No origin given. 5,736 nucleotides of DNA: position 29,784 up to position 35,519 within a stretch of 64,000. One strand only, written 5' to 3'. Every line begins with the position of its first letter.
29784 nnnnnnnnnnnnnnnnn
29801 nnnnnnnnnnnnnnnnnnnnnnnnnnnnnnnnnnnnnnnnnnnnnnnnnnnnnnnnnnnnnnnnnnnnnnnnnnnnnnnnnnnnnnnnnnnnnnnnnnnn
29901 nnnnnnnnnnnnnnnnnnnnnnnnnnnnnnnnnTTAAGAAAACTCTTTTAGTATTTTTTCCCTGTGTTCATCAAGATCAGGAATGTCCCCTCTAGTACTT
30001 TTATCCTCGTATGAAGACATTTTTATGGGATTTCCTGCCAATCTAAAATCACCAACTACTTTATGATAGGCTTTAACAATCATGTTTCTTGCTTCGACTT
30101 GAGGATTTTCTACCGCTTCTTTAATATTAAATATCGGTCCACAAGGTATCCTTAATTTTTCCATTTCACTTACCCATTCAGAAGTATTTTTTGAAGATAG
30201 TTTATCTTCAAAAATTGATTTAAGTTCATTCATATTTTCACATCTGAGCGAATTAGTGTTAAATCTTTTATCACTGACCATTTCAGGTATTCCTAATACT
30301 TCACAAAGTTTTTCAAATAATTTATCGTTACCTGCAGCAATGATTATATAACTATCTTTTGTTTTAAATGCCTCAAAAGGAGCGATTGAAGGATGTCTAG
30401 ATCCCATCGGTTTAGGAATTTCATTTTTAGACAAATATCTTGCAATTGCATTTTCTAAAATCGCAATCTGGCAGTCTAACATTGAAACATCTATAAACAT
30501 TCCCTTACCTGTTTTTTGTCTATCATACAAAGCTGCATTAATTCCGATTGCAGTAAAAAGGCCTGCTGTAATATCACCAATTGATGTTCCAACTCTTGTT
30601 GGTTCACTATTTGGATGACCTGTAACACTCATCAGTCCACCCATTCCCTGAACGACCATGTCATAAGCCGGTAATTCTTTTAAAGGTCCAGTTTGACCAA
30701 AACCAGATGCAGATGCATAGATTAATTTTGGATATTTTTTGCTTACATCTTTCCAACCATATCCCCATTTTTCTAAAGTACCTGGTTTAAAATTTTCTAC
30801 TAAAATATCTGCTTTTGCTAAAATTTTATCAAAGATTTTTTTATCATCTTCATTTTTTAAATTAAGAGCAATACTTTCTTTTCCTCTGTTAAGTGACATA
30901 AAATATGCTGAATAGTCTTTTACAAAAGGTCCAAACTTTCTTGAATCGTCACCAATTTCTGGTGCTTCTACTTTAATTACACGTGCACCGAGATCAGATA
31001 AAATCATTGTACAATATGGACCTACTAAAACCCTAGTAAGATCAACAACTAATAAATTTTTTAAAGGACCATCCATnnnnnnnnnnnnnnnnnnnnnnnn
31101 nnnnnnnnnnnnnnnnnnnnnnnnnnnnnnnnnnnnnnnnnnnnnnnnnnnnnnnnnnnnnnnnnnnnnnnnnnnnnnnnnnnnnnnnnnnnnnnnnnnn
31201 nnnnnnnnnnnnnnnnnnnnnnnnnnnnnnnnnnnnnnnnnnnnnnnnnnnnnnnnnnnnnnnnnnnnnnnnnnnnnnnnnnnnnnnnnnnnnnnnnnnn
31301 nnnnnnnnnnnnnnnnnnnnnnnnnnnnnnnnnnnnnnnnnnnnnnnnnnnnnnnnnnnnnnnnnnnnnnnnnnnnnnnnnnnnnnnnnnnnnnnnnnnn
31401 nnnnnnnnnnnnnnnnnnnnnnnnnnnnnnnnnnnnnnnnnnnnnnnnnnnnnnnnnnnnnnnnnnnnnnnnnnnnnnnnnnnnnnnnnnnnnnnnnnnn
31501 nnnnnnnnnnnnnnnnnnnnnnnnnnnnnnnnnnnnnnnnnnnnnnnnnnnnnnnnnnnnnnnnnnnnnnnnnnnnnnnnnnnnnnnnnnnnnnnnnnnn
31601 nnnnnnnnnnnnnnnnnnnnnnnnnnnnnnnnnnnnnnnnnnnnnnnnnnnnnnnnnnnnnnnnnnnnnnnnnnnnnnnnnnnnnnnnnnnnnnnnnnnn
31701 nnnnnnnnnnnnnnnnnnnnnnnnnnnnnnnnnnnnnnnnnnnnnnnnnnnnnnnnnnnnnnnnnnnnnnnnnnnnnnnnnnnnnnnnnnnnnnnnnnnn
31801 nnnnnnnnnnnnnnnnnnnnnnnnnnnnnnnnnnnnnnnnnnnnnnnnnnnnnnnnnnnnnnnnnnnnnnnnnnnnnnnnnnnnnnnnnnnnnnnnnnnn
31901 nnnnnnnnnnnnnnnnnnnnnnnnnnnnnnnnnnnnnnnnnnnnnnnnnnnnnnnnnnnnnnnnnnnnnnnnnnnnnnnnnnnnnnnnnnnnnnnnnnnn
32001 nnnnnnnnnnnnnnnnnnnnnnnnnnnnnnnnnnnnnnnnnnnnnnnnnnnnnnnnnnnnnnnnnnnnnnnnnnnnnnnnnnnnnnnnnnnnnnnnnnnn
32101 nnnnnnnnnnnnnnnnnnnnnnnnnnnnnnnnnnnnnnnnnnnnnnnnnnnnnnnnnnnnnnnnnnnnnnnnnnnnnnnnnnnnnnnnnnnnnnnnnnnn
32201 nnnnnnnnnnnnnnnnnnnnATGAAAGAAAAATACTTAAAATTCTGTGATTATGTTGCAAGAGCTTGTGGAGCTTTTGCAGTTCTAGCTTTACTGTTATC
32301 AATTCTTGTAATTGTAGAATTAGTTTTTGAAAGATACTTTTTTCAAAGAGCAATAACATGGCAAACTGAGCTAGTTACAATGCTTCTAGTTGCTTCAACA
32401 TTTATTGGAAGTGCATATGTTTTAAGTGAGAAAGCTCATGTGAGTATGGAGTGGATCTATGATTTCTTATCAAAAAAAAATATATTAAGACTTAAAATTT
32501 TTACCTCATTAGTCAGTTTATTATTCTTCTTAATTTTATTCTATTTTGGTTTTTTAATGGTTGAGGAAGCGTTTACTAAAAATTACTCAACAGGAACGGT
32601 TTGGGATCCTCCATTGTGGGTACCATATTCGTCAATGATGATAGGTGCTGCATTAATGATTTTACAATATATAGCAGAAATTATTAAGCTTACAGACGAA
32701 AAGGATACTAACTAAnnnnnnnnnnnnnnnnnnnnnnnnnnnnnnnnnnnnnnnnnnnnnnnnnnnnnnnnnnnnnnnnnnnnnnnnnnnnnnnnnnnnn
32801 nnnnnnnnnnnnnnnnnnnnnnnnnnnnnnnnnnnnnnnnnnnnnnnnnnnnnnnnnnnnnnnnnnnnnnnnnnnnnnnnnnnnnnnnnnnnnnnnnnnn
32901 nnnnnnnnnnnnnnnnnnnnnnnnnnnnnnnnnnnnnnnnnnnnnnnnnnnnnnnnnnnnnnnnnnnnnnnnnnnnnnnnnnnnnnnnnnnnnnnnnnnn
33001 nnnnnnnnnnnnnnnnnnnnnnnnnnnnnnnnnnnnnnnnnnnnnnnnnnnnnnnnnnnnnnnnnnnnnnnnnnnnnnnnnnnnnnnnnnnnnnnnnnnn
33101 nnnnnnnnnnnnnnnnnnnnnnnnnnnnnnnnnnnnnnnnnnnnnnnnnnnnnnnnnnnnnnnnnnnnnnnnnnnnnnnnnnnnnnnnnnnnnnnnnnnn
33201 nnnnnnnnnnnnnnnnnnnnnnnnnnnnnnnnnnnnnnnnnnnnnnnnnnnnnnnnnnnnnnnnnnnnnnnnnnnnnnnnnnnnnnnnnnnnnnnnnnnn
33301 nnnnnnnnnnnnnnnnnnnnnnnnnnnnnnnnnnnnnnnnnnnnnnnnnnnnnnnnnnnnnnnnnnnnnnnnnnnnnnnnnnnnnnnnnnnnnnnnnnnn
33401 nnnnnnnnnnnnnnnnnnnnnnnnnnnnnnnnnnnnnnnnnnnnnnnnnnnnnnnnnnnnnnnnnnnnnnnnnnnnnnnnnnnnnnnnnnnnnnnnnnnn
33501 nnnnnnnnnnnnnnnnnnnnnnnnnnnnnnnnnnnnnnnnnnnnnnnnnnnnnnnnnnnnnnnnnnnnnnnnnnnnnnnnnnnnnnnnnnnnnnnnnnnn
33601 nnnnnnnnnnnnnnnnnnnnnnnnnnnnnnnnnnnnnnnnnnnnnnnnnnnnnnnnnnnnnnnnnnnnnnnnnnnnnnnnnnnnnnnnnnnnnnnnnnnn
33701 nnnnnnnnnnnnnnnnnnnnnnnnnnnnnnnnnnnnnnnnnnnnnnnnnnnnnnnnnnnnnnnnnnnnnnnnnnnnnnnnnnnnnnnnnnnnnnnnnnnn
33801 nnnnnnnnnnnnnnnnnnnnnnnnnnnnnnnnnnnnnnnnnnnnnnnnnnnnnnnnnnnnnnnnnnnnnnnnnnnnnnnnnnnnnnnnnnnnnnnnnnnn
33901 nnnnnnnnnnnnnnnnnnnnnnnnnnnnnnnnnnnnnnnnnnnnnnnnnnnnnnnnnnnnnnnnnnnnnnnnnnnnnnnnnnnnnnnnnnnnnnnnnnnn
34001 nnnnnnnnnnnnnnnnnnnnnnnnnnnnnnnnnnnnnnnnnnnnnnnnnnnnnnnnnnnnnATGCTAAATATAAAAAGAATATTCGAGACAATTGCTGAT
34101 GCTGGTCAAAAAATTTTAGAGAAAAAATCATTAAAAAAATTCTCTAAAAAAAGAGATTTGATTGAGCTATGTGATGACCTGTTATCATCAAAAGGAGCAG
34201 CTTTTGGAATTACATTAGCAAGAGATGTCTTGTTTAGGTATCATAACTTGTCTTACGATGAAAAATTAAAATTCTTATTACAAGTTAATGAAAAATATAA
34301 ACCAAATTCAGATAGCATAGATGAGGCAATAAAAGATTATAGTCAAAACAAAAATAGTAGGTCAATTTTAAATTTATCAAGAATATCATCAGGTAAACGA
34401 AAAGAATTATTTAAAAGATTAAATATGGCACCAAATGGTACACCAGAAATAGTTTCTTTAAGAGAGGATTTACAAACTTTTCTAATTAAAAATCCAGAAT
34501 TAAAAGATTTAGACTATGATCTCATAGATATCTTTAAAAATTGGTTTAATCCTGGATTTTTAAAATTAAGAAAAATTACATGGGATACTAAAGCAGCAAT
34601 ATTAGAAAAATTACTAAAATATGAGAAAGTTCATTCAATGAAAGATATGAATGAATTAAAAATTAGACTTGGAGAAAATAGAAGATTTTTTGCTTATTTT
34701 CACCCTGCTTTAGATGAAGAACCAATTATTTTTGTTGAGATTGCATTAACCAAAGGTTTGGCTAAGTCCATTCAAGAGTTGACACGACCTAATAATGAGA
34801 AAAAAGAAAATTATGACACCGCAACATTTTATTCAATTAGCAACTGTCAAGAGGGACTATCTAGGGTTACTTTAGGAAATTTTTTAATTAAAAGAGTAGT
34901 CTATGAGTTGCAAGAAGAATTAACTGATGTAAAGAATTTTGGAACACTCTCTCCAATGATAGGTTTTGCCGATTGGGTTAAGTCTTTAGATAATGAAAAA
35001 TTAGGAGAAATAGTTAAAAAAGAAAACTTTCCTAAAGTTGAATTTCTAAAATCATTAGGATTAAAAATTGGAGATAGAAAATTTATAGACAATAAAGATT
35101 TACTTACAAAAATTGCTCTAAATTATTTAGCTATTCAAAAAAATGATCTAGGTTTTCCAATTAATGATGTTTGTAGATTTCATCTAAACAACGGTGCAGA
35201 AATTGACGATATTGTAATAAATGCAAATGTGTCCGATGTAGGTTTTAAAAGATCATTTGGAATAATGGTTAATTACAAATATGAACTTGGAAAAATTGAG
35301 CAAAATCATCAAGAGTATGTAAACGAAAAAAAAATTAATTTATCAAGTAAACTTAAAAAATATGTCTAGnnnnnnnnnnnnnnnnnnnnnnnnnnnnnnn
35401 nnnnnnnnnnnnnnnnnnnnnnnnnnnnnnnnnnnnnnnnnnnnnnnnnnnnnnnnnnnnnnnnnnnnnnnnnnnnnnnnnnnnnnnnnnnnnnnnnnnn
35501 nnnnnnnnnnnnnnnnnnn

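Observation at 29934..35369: Malonate module with a YfdE-like CoA-transferase apparently standing in for MatB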

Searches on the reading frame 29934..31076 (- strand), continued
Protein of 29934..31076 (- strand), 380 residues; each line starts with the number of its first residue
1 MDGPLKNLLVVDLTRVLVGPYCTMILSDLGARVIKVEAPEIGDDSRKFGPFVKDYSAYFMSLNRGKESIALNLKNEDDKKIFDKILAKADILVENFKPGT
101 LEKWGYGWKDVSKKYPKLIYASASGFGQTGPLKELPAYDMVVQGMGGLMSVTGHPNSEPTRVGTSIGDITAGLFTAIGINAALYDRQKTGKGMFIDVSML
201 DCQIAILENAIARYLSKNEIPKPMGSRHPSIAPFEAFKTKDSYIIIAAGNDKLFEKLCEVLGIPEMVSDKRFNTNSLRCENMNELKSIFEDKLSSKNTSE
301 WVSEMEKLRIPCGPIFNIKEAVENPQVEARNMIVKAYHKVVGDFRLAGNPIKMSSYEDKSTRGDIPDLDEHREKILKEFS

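Call 45: search_protein_families(library=pfam, proteins=[P0167, P0170, P0171, P0180, P0169, P0177, P0182, P0165, P0264, P0248])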
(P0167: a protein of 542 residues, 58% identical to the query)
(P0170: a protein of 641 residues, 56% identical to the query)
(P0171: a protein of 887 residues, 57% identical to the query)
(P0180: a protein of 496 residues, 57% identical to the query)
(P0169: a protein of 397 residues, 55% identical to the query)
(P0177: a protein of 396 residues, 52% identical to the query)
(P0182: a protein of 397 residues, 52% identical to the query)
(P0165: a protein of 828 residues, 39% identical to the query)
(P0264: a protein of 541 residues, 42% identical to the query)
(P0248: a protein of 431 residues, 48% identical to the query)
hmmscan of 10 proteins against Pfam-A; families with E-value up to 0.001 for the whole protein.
P0167 (542 aa): 3 families
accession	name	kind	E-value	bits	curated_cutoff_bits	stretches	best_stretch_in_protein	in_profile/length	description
PF02515.22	CoA_transf_3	-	6.5e-124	414.2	23.3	1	7-373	1-365/366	CoA-transferase family III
PF00583.31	Acetyltransf_1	-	8.3e-09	36.2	20.7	1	430-502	39-116/116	Acetyltransferase (GNAT) family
PF13508.13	Acetyltransf_7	-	6.3e-06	26.9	27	1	429-503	8-83/84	Acetyltransferase (GNAT) domain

P0170 (641 aa): 2 families
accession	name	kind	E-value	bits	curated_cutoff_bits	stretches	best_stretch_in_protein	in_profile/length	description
PF02515.22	CoA_transf_3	-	7.1e-129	430.5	23.3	1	5-377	1-366/366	CoA-transferase family III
PF00459.30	Inositol_P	-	9.4e-50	170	27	1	397-627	10-254/271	Inositol monophosphatase family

P0171 (887 aa): 3 families
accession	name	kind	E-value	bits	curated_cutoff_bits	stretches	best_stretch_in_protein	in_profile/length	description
PF02515.22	CoA_transf_3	-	5.6e-128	427.6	23.3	1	17-383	1-365/366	CoA-transferase family III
PF05292.17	MCD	-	5.8e-101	337.8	23.2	1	577-833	1-253/253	Malonyl-CoA decarboxylase C-terminal domain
PF17408.7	MCD_N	-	1.5e-26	92.8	22.4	1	491-574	1-85/85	Malonyl-CoA decarboxylase N-terminal domain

P0180 (496 aa): 2 families
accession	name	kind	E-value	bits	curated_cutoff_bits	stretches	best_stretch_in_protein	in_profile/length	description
PF02515.22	CoA_transf_3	-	2.3e-121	405.8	23.3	1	1-348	20-365/366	CoA-transferase family III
PF17408.7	MCD_N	-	8.1e-20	71.2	22.4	1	415-496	1-83/85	Malonyl-CoA decarboxylase N-terminal domain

P0169 (397 aa): 1 family
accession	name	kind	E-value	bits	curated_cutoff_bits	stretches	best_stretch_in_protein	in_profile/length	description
PF02515.22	CoA_transf_3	-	4.6e-129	431.1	23.3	1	12-378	1-365/366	CoA-transferase family III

P0177 (396 aa): 1 family
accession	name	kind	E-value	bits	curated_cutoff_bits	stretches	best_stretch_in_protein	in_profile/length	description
PF02515.22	CoA_transf_3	-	2.5e-127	425.4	23.3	1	5-372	1-366/366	CoA-transferase family III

P0182 (397 aa): 1 family
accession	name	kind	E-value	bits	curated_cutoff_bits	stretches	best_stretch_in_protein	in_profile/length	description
PF02515.22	CoA_transf_3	-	9.7e-127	423.5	23.3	1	11-381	1-366/366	CoA-transferase family III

P0165 (828 aa): 1 family
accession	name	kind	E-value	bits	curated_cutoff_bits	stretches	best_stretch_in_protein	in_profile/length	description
PF02515.22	CoA_transf_3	-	6.8e-251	832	23.3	2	441-807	1-366/366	CoA-transferase family III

P0264 (541 aa): 1 family
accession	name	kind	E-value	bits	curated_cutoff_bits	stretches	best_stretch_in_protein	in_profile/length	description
PF02515.22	CoA_transf_3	-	1.5e-135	452.5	23.3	1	10-377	1-366/366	CoA-transferase family III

P0248 (431 aa): 1 family
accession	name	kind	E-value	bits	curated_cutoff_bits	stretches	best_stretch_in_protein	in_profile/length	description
PF02515.22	CoA_transf_3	-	9.4e-112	374.2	23.3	1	51-420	1-365/366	CoA-transferase family III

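Call 46: find_related_loci(query=P0171, collection=genome_contigs, flank=10000)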
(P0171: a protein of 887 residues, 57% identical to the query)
Query P0171 (887 aa) in genome_contigs; peptide patterns used: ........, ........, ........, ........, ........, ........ (x = any residue, [..] = any of these).
600 stretches matched a pattern (row limit reached: there are more); 461 encode a relative of the query (tblastn E <= 1e-3); the best 80 are kept; 80 distinct loci.
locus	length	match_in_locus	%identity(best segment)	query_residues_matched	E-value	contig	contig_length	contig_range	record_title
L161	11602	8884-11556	74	2-887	0e+0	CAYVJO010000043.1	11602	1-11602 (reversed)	MAG TPA_asm: uncultured Hyphomicrobiaceae bacterium isolate SRP072547_co1_339 genome assembly, contig: NODE_10506_length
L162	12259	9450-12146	70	8-886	0e+0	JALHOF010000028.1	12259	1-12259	MAG: Hyphomicrobium sp. isolate bin.114 c_000000019314, whole genome shotgun sequence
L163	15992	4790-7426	69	15-886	0e+0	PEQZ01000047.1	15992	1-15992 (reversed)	MAG: Hyphomicrobium sp. isolate WM.3.5 WM_1001677_15992, whole genome shotgun sequence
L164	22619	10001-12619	68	11-882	0e+0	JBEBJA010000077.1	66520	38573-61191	MAG: Hyphomicrobiaceae bacterium isolate SF1_7 NODE_175_length_66520_cov_9.485419, whole genome shotgun sequence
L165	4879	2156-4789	67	15-887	0e+0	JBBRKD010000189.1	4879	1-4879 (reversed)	MAG: Hyphomicrobiales bacterium isolate Co_metawrap_2928 Cmw_2928_k141_15883206_length_4879_cov_6.0000, whole genome sho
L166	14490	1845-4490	66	14-887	0e+0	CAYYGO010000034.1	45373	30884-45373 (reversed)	MAG TPA_asm: uncultured Hyphomicrobium sp. isolate SRP287051_co2_165 genome assembly, contig: NODE_1786_length_45373_cov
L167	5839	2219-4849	63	15-868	0e+0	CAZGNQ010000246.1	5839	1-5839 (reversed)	MAG TPA_asm: uncultured Hyphomicrobiales bacterium isolate SRP128890_co1_89 genome assembly, contig: NODE_18378_length_5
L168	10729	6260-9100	67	15-886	0e+0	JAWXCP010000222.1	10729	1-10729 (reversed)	MAG: Hyphomicrobium aestuarii isolate SP4G1.84 k99_2463067, whole genome shotgun sequence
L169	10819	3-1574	69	357-885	0e+0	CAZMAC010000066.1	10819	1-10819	MAG TPA_asm: uncultured Hyphomicrobiaceae bacterium isolate SRP128890_co1_180 genome assembly, contig: NODE_8903_length_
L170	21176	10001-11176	77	3-394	0e+0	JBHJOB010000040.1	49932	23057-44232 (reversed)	MAG: Rhodomicrobiaceae bacterium isolate al_S4C647_1 S4Ck119_369190, whole genome shotgun sequence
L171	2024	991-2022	78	15-358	0e+0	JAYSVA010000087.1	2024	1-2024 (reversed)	MAG: Hyphomicrobiaceae bacterium isolate GFS_12695 GFS_12695_86, whole genome shotgun sequence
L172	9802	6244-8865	51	10-863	0e+0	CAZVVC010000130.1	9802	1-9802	MAG TPA_asm: uncultured Bifidobacterium sp. isolate binchicken_co173_142 genome assembly, contig: NODE_23334_length_9802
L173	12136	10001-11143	67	12-392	8e-168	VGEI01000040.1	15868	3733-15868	MAG: Alphaproteobacteria bacterium isolate K_Offshore_80m_m2_053 K_Offshore_80m_m2_053_Ga0194132_10007697, whole genome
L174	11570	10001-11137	70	13-391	2e-167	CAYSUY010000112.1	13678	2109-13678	MAG TPA_asm: uncultured Acetobacteraceae bacterium isolate SRP193358_co1_593 genome assembly, contig: NODE_12393_length_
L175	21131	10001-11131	70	15-391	2e-167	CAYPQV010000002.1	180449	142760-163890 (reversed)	MAG TPA_asm: uncultured Hyphomicrobiales bacterium isolate SRP287051_co2_181 genome assembly, contig: NODE_124_length_18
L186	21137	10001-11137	66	15-393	1e-161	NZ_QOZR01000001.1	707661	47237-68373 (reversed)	Virgifigura deserti strain SYSU D60014 s1173_Contig1, whole genome shotgun sequence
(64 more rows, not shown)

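Call 70: search_protein_families(library=ncbifam, proteins=[P0171, L186:10001-11137:+], max_evalue=1e-20)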
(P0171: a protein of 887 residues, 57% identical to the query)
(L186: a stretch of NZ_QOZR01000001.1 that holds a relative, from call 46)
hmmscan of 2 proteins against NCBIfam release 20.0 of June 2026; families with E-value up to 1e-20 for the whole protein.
P0171 (887 aa): 6 families
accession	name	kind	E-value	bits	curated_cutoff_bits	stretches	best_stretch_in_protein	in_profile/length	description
NF008511.0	PRK11430.1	equivalog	2.1e-121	405.7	522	1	12-388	5-376/381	CoA:oxalate CoA-transferase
NF052585.1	SucGlutTfsCaiB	equivalog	1.4e-99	333.4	750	1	12-393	3-390/394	succinate--glutarate CoA-transferase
NF041294.1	Scnl_mescCoAtase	equivalog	1.6e-97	327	700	1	16-388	3-380/381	succinyl-CoA:mesaconate CoA-transferase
NF003809.0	PRK05398.1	subfamily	3e-75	253.3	442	1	16-216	4-205/416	formyl-CoA transferase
TIGR03253.1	oxalate_frc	equivalog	3.9e-74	249.8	504.2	1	16-215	3-203/416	formyl-CoA transferase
NF002914.1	PRK03525.1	equivalog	7.2e-34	117.4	413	1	13-355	6-346/400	L-carnitine CoA-transferase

L186:10001-11137:+ (379 aa): 6 families
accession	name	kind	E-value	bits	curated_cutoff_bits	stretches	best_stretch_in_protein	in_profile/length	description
NF008511.0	PRK11430.1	equivalog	3.8e-125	418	522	1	1-373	8-375/381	CoA:oxalate CoA-transferase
NF041294.1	Scnl_mescCoAtase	equivalog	5.7e-106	354.8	700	1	3-374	4-380/381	succinyl-CoA:mesaconate CoA-transferase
NF052585.1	SucGlutTfsCaiB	equivalog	1.2e-99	333.7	750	1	2-378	7-389/394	succinate--glutarate CoA-transferase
NF003809.0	PRK05398.1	subfamily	1.2e-77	261.3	442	1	2-203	4-206/416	formyl-CoA transferase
TIGR03253.1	oxalate_frc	equivalog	1.5e-75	254.5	504.2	1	2-201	3-203/416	formyl-CoA transferase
NF002914.1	PRK03525.1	equivalog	2.9e-34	118.7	413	1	1-343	8-348/400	L-carnitine CoA-transferase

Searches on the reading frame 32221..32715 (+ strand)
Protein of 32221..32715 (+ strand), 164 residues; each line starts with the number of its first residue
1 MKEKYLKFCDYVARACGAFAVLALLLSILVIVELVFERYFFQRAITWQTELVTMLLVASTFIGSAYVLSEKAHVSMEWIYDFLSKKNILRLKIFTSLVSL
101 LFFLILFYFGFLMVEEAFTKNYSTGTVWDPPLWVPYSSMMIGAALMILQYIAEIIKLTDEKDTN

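Call 4: search_protein_families(library=pfam, proteins=[window:32221-32715:+])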
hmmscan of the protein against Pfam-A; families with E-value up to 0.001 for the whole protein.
window:32221-32715:+ (164 aa): 1 family
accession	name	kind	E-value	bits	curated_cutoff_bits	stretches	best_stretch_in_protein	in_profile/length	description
PF04290.18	DctQ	-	6.3e-27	94.5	28.3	1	29-157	3-129/132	Tripartite ATP-independent periplasmic transporters, DctQ component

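Call 5: search_protein_families(library=ncbifam, proteins=[window:32221-32715:+])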
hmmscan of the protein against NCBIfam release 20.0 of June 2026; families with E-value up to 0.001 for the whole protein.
window:32221-32715:+ (164 aa): 1 family
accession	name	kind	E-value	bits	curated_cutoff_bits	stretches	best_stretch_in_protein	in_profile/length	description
NF007374.1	PRK09877.1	equivalog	4.1e-07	30.5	260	1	19-107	9-96/157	2,3-diketo-L-gulonate TRAP transporter small permease YiaM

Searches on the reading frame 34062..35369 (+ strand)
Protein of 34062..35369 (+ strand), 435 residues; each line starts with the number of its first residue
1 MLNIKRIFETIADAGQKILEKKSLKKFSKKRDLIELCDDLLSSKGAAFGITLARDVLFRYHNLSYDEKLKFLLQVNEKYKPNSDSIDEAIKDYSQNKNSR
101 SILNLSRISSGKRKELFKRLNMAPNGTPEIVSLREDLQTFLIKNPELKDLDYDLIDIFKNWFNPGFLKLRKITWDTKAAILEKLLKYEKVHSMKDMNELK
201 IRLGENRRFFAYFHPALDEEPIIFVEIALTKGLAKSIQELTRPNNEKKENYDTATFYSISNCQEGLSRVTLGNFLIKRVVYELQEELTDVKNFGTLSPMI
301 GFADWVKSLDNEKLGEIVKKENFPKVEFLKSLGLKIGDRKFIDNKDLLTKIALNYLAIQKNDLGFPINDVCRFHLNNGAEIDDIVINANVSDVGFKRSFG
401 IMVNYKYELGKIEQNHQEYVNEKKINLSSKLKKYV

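Call 4: search_protein_families(library=pfam, proteins=[window:34062-35369:+])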
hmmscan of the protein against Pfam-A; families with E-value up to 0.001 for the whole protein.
window:34062-35369:+ (435 aa): 2 families
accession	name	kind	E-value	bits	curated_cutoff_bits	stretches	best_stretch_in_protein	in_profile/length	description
PF05292.17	MCD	-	1.4e-80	271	23.2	1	165-408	1-253/253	Malonyl-CoA decarboxylase C-terminal domain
PF17408.7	MCD_N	-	8.9e-21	74.3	22.4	1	79-162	1-85/85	Malonyl-CoA decarboxylase N-terminal domain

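Call 5: search_protein_families(library=ncbifam, proteins=[window:34062-35369:+])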
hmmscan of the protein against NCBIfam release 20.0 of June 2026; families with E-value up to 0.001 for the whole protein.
window:34062-35369:+ (435 aa): 0 families

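Call 30: search_solved_structures(query=window:34062-35369:+, max_evalue=0.00001, show_alignments=1)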
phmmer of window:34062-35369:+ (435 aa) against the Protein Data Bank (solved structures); distinct sequences matched with E-value up to 0.00001: 5.
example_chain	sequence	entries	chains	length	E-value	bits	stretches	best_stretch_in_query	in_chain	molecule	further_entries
4ksa_A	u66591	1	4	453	1.5e-82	280.9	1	7-434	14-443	Malonyl-CoA decarboxylase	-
4ksf_A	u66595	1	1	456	2.2e-80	273.8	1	30-428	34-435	Malonyl-CoA decarboxylase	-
4ks9_A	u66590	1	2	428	9.9e-58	199.2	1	123-415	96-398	Malonyl-CoA decarboxylase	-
4f0x_A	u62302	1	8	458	4.6e-44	154.2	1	114-430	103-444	Malonyl-CoA decarboxylase, mitochondrial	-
2ygw_A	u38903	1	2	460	6.4e-43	150.4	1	114-430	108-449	MALONYL-COA DECARBOXYLASE, MITOCHONDRIAL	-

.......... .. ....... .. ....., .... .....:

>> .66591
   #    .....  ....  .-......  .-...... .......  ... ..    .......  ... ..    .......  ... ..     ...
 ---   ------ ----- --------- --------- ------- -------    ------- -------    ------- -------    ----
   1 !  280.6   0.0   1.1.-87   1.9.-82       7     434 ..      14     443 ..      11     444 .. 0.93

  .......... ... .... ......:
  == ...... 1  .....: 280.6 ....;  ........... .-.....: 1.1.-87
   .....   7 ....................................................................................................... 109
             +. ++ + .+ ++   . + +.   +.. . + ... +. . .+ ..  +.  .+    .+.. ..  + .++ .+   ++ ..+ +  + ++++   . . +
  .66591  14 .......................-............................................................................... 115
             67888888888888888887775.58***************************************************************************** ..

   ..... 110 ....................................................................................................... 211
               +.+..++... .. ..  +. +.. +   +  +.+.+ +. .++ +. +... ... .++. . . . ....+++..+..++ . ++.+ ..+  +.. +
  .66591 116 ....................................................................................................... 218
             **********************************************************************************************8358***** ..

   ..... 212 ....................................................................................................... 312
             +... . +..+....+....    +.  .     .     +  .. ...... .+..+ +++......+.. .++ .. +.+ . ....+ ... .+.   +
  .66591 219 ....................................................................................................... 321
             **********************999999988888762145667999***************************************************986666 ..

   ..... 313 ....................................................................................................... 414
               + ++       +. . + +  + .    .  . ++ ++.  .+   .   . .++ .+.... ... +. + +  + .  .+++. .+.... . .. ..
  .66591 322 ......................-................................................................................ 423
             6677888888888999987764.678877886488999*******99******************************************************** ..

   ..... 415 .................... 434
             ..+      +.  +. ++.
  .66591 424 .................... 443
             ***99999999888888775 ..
